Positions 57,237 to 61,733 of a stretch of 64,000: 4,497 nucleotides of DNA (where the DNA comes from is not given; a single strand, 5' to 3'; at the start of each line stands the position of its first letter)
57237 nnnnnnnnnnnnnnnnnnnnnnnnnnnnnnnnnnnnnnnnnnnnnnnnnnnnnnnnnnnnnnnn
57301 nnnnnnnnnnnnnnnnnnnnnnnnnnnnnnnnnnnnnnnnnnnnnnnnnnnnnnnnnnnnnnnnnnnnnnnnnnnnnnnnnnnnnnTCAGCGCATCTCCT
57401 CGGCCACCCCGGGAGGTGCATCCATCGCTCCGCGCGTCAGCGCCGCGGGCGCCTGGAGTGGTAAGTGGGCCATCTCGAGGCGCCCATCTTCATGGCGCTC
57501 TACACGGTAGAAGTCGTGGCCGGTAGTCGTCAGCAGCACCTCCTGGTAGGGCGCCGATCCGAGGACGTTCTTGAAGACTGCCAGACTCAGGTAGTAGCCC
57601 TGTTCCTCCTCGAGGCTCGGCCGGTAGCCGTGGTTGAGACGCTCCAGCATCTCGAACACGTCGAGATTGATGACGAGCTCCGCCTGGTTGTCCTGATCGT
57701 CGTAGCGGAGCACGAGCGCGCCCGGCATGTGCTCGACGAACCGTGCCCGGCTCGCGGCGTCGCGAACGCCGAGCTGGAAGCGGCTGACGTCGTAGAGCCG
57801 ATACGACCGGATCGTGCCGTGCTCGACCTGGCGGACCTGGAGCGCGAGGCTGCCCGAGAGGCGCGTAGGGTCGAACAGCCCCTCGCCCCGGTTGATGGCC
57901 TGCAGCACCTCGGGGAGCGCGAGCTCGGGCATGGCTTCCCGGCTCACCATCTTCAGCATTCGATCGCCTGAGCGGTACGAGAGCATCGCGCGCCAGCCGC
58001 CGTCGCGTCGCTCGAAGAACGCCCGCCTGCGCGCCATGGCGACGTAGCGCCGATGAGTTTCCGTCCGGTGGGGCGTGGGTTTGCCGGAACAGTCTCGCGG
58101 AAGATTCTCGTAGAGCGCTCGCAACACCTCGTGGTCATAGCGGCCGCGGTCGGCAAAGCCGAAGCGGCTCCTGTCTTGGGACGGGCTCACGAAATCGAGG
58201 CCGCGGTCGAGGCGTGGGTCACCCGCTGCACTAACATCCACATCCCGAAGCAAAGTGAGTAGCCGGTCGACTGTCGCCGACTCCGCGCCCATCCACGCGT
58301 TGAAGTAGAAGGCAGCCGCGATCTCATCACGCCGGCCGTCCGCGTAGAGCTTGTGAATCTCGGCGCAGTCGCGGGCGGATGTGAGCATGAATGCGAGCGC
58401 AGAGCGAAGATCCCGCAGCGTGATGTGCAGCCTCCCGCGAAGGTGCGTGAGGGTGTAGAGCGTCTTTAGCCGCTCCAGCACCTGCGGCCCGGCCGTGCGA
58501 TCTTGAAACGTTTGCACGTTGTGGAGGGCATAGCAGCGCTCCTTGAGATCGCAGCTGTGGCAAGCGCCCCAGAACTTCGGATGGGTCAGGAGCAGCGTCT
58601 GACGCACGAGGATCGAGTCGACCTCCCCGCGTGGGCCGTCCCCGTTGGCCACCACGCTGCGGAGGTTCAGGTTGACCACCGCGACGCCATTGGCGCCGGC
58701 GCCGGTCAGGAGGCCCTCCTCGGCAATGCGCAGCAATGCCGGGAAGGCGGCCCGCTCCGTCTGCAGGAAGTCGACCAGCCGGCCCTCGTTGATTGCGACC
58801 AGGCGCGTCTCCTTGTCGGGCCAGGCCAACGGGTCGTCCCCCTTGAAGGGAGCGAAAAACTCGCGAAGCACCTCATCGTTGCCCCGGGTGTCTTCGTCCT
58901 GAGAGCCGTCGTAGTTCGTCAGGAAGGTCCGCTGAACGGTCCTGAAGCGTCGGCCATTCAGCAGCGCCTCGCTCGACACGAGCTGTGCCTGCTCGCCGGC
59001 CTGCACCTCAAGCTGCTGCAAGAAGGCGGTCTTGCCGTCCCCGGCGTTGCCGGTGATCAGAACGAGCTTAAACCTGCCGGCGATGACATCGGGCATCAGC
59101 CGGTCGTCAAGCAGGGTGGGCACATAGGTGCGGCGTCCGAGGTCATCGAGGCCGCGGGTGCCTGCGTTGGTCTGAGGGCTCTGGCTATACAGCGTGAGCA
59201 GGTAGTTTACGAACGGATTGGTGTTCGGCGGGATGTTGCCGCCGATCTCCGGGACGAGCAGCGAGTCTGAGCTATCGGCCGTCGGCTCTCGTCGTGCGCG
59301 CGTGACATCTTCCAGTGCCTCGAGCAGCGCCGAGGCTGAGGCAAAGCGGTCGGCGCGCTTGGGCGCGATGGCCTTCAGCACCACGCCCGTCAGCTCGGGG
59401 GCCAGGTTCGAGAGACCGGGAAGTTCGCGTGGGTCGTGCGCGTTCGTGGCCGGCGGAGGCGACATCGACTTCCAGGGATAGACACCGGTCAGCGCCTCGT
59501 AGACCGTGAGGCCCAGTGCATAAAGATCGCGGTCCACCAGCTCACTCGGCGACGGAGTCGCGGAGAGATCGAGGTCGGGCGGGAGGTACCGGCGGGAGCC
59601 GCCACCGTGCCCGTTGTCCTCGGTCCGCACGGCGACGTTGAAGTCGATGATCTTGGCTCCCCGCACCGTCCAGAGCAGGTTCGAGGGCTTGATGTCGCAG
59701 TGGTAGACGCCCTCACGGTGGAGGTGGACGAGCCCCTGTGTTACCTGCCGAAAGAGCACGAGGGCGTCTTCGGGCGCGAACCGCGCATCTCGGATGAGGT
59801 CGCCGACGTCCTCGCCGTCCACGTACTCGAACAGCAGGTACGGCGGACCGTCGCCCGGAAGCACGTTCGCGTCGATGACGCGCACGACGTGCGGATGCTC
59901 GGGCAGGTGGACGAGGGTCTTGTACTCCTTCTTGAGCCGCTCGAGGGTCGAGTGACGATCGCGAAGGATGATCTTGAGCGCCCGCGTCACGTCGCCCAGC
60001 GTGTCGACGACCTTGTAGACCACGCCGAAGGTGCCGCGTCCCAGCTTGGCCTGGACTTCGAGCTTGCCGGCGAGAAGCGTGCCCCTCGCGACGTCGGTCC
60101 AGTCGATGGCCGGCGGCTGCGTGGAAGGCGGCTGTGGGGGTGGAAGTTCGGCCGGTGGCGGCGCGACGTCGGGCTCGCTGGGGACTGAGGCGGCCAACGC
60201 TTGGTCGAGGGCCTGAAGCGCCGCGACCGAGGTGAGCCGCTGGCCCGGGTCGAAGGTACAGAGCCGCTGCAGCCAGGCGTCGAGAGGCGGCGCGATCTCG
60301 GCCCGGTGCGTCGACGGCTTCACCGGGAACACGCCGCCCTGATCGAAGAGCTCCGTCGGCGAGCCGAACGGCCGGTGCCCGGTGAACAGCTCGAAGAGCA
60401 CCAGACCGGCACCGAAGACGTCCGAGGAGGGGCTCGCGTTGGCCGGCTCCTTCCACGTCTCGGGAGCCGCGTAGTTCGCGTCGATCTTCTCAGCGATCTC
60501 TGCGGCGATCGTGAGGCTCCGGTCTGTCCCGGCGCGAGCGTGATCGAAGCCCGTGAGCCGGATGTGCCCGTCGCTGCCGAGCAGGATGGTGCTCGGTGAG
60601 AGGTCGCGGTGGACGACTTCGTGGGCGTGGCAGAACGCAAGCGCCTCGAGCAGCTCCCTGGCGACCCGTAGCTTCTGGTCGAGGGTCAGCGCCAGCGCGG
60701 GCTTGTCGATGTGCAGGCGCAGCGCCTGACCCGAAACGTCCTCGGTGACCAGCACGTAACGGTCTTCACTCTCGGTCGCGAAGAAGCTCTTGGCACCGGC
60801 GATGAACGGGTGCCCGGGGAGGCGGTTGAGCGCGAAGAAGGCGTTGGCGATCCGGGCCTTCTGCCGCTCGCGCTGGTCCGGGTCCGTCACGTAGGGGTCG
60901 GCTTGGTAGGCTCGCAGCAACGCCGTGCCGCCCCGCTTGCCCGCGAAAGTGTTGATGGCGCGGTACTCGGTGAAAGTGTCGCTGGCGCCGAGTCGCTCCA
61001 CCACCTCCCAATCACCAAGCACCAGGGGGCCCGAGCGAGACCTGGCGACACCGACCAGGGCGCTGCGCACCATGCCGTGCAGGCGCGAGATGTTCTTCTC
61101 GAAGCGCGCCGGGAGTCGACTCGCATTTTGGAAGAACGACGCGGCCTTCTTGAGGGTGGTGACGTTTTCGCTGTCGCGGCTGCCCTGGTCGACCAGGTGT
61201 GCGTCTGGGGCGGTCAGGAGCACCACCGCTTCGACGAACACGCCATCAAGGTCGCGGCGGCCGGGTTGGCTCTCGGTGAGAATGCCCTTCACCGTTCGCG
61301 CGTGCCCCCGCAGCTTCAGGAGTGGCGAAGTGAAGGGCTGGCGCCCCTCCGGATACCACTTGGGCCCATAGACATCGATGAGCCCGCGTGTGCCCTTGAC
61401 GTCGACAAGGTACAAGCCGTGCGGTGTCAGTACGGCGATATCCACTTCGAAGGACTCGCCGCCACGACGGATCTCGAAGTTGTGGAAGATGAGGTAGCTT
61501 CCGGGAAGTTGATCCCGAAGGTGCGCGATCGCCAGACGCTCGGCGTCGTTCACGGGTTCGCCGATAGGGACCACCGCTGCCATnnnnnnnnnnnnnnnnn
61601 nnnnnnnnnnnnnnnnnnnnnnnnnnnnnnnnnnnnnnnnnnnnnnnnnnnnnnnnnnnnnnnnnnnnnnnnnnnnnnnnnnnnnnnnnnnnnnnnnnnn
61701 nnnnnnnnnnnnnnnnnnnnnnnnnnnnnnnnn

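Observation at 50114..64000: Five-gene overlapping operon combining HsdS-like specificity proteins, a NERD-tandem-kinase-NTPase giant and a DUF87/HerA giant: candidate undescribed defence system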

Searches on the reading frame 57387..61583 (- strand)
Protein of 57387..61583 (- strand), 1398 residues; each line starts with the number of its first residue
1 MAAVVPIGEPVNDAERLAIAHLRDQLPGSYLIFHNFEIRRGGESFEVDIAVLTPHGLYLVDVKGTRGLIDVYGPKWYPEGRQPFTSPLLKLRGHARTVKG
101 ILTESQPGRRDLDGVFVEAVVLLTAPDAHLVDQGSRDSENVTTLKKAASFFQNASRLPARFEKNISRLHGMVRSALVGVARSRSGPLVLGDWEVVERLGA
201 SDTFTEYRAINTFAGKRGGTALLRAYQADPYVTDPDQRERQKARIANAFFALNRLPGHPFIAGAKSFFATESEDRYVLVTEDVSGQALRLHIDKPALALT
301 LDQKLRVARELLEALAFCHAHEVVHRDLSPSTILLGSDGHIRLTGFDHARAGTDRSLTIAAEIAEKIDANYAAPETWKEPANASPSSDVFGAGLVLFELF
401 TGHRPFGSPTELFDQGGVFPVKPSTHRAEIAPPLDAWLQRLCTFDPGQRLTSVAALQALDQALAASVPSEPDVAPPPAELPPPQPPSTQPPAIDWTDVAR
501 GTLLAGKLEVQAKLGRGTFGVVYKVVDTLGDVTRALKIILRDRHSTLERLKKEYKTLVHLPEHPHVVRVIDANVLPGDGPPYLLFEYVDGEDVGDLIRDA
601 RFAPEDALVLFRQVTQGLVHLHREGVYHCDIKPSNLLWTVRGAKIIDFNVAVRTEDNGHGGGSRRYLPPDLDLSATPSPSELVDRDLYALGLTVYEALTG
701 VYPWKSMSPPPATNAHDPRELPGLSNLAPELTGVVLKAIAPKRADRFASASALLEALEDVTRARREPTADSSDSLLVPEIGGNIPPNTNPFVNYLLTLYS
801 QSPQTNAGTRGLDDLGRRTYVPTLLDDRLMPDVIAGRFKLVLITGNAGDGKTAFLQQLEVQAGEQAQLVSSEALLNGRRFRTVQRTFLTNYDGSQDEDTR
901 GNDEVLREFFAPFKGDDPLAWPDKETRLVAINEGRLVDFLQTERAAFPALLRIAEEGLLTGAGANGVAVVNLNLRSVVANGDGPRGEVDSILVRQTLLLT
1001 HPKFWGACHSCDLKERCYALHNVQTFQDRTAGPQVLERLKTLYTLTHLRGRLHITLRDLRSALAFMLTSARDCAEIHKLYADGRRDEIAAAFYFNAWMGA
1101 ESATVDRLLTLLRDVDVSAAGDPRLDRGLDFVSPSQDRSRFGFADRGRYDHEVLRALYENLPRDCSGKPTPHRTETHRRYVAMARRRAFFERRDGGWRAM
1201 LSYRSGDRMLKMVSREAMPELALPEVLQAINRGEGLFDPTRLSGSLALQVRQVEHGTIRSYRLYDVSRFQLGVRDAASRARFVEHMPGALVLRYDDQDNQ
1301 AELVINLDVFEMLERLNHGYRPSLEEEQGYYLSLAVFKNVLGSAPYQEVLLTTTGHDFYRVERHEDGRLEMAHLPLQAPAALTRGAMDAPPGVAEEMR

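Call 5: search_protein_families(library=pfam, proteins=[window:57387-61583:-], max_evalue=0.01)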
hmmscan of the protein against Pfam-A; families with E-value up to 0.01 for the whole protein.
window:57387-61583:- (1398 aa): 7 families
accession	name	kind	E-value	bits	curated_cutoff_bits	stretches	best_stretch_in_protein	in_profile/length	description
PF00069.31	Pkinase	-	1.6e-60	205.2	31.7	2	509-707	2-200/263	Protein kinase domain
PF07714.23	PK_Tyr_Ser-Thr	-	8.7e-36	124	23.1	2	508-747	1-249/258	Protein tyrosine and serine/threonine kinase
PF08378.17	NERD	-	8.8e-17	62.1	22.1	1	12-123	3-110/111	Nuclease-related domain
PF14531.12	Kinase-like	-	3.9e-05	23.5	25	0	316-414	159-259/289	Kinase-like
PF13191.12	AAA_16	-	0.0011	20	32.6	0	828-876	14-63/167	AAA ATPase domain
PF03109.22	ABC1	-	0.0012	18.5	22.9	0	582-647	144-210/244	ABC1 atypical kinase-like domain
PF01163.29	RIO1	-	0.005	16.9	22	0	583-656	83-156/187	RIO domain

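Call 6: search_protein_families(library=padloc, proteins=[window:57387-61583:-], max_evalue=0.01)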
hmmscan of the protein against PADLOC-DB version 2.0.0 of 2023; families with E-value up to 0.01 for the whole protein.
window:57387-61583:- (1398 aa): 43 families (the best 25 are shown)
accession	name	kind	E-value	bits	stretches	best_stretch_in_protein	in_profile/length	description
PDLC04138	mad6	-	1.1e-130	435.5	1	140-802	2-657/659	mads_6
PDLC04053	PD-T4-6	-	8e-72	240.3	2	505-767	8-278/311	-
PDLC04042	PD-T4-6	-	2.5e-71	238.7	2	502-771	5-283/292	-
PDLC02512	PglW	-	1.7e-67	226.3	1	14-766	16-779/1403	PglW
PDLC04047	PD-T4-6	-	3.6e-66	221.5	2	501-765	5-277/327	-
PDLC04043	PD-T4-6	-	1.3e-65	220.2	2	502-770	11-287/452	-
PDLC04054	PD-T4-6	-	1.2e-63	213.6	2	499-773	4-285/347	-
PDLC04061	PD-T4-6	-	2.1e-57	193.8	2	500-766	10-289/510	-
PDLC04039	PD-T4-6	-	3.2e-54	182.7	2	497-790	6-302/458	-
PDLC04060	PD-T4-6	-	4.4e-52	175.6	2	501-763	3-272/486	-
PDLC04048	PD-T4-6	-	1.5e-50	170.6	2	501-763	5-275/354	-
PDLC04057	PD-T4-6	-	3.5e-50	169.3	2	501-773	3-283/443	-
PDLC04041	PD-T4-6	-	5.3e-50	168.9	2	499-759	22-292/443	-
PDLC04040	PD-T4-6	-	5.6e-49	165.3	2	547-765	38-270/547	-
PDLC04052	PD-T4-6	-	7.1e-46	155.4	2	502-764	5-280/496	-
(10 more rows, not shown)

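Call 28: search_solved_structures(query=window:57387-61583:-, max_evalue=0.00001)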
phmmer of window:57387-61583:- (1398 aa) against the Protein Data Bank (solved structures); distinct sequences matched with E-value up to 0.00001: 1690 (the best 60 are shown).
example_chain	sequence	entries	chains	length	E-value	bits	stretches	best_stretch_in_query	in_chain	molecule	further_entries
9ruj_A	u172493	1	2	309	9.4e-26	92.7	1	500-757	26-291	Serine/threonine-protein kinase StkP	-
9ruk_A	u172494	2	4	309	1.7e-25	91.9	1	500-757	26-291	Serine/threonine-protein kinase StkP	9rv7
9ru3_A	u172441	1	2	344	2.3e-25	91.5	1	501-758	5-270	Serine/threonine-protein kinase StkP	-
5d9k_A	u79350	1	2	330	1.6e-24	88.6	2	257-414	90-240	Ribosomal protein S6 kinase alpha-3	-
6g78_A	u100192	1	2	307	1.7e-24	88.6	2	257-409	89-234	Ribosomal protein S6 kinase alpha-6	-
3g51_A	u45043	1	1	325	1.7e-24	88.6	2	257-414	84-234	Ribosomal protein S6 kinase alpha-3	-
7opo_A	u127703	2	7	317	2.5e-24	88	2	257-406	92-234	Ribosomal protein S6 kinase alpha-3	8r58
6g76_A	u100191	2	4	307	3.7e-24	87.4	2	514-705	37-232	Ribosomal protein S6 kinase alpha-6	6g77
3mfr_A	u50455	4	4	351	7.2e-24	86.5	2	509-664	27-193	Peripheral plasma membrane protein CASK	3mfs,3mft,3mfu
9ic2_A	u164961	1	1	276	1.2e-22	82.5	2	511-653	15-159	5'-AMP-activated protein kinase catalytic subunit alpha-2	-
2h6d_A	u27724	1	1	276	1.2e-22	82.4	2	510-653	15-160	5'-AMP-activated protein kinase catalytic subunit alpha-2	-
2yza_A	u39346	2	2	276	1.4e-22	82.3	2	510-653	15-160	5'-AMP-activated protein kinase catalytic subunit alpha-2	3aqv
6bx6_A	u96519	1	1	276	1.5e-22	82.2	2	511-653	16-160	5'-AMP-activated protein kinase catalytic subunit alpha-2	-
3f69_A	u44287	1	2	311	2.2e-21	78.2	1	509-757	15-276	Serine/threonine-protein kinase pknB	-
5ezv_A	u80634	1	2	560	3.8e-21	77.5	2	509-653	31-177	5'-AMP-activated protein kinase catalytic subunit alpha-2/alpha-1 RIM SWAP chimera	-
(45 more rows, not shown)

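Call 34: search_protein_families(library=ncbifam, proteins=[window:57387-61583:-], max_evalue=0.01)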
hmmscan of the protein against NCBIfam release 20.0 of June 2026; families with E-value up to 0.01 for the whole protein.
window:57387-61583:- (1398 aa): 22 families
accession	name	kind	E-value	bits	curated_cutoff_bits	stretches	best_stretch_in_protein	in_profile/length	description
NF047741.1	antiphage_MADS6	equivalog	1.4e-232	773.6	460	2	1-626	1-612/612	methylation-associated defense system protein kinase MAD6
NF033442.0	BREX_PglW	equivalog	1.2e-62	212.1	990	1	15-771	14-780/1391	BREX system serine/threonine kinase PglW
NF033483.0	PknB_PASTA_kin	equivalog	1.6e-62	212.3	450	2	501-767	2-275/563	Stk1 family PASTA domain-containing Ser/Thr kinase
NF052427.1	StpK7MSMEG_1200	equivalog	1.6e-39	135.9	900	2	506-768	7-276/601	serine/threonine protein kinase StpK7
NF038150.1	lanthi_synth_IV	equivalog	1.4e-38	132.8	650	2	475-779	162-475/851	class IV lanthionine synthetase LanL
TIGR03903.1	TOMM_kin_cyc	equivalog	3.8e-25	88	705.75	2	536-701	8-186/1267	TOMM system kinase/cyclase fusion protein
NF009651.0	PRK13184.1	equivalog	7.3e-18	63.9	839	3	306-459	117-287/932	serine/threonine-protein kinase PknD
NF038151.1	lanthi_synth_III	equivalog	6.3e-16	57.9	575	2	540-709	260-434/833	class III lanthionine synthetase LanKC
NF053615.1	SerThrKinAfsKStmc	equivalog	5.1e-15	55.2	1300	2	308-407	118-214/809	protein serine/threonine kinase AfsK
TIGR03724.2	arch_bud32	equivalog_domain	1.3e-10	41.1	125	1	582-656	69-136/193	KEOPS complex kinase/ATPase Bud32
NF011464.0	PRK14879.1-7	equivalog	1.3e-07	31.6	246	1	583-651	83-149/221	Kae1-associated kinase Bud32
NF058632.1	SerThrKinPrkT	equivalog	1.3e-07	30.9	280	1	501-650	11-162/322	serine/threonine protein kinase PrkT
NF043056.1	T4SS_LegK1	equivalog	7.6e-07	28.1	550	0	293-400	173-284/516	Dot/Icm T4SS effector kinase LegK1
NF011460.0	PRK14879.1-1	equivalog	8.4e-07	28.3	199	1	582-657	86-163/232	Kae1-associated kinase Bud32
NF002475.0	PRK01723.1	equivalog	1e-06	28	142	1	610-651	148-190/241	3-deoxy-D-manno-octulosonic acid kinase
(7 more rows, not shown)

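Call 46: find_encoding_contigs(protein=window:57387-61583:-, flank=10000, max_places=6)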
Protein window:57387-61583:- (1398 aa): 1 contig read that carries it; 1 place shown.
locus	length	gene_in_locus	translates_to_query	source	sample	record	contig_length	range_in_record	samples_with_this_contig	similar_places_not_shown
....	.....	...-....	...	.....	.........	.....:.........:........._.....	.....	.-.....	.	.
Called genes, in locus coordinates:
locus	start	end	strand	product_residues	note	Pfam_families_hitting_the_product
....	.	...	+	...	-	?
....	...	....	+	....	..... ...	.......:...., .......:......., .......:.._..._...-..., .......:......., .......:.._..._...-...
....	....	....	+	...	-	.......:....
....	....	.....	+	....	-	-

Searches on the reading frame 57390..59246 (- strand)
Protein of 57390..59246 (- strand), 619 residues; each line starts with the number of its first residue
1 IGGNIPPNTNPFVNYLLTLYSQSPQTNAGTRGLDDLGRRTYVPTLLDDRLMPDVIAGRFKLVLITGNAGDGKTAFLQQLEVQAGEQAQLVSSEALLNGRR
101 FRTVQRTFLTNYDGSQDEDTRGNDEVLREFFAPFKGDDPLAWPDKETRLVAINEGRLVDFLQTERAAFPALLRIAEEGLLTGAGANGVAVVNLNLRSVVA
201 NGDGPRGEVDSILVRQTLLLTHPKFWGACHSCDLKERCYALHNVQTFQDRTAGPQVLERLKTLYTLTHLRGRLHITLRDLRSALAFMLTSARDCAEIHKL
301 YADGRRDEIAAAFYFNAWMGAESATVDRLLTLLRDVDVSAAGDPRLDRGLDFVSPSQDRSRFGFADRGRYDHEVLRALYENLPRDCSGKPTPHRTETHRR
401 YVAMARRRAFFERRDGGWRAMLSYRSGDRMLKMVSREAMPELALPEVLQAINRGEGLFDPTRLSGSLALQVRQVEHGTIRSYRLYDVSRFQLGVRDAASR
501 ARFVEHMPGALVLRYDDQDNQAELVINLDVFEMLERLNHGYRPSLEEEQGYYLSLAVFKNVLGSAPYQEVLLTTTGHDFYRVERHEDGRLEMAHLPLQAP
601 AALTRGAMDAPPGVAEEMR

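Call 36: search_protein_families(library=padloc, proteins=[window:57390-59246:-], max_evalue=1)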
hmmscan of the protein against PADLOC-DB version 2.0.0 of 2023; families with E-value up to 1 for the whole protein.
seq(619 aa): 10 families
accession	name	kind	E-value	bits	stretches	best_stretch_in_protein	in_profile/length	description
PDLC02795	SspF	-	2.3e-22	77.3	1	61-336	57-307/560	SspF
PDLC02796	SspF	-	2e-14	51.5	1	42-318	32-284/525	SspF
PDLC02793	SspF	-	6.1e-13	46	1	49-288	42-270/600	SspF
PDLC02672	DndF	-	1.4e-06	25.2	2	505-558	490-542/558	DndF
PDLC02673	DndF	-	2.2e-05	21.5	1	505-549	464-510/548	DndF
PDLC02674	DndF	-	8.7e-05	19.5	1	518-589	455-526/530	DndF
PDLC02797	SspF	-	8.8e-05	19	1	59-281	57-268/568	SspF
PDLC02794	SspF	-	0.0014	15.4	1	55-107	50-106/572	SspF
PDLC02798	SspF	-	0.0088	12.6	1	223-285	214-272/607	SspF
PDLC03556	REase_II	-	0.022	11.5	1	499-545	451-497/549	Type II restriction enzyme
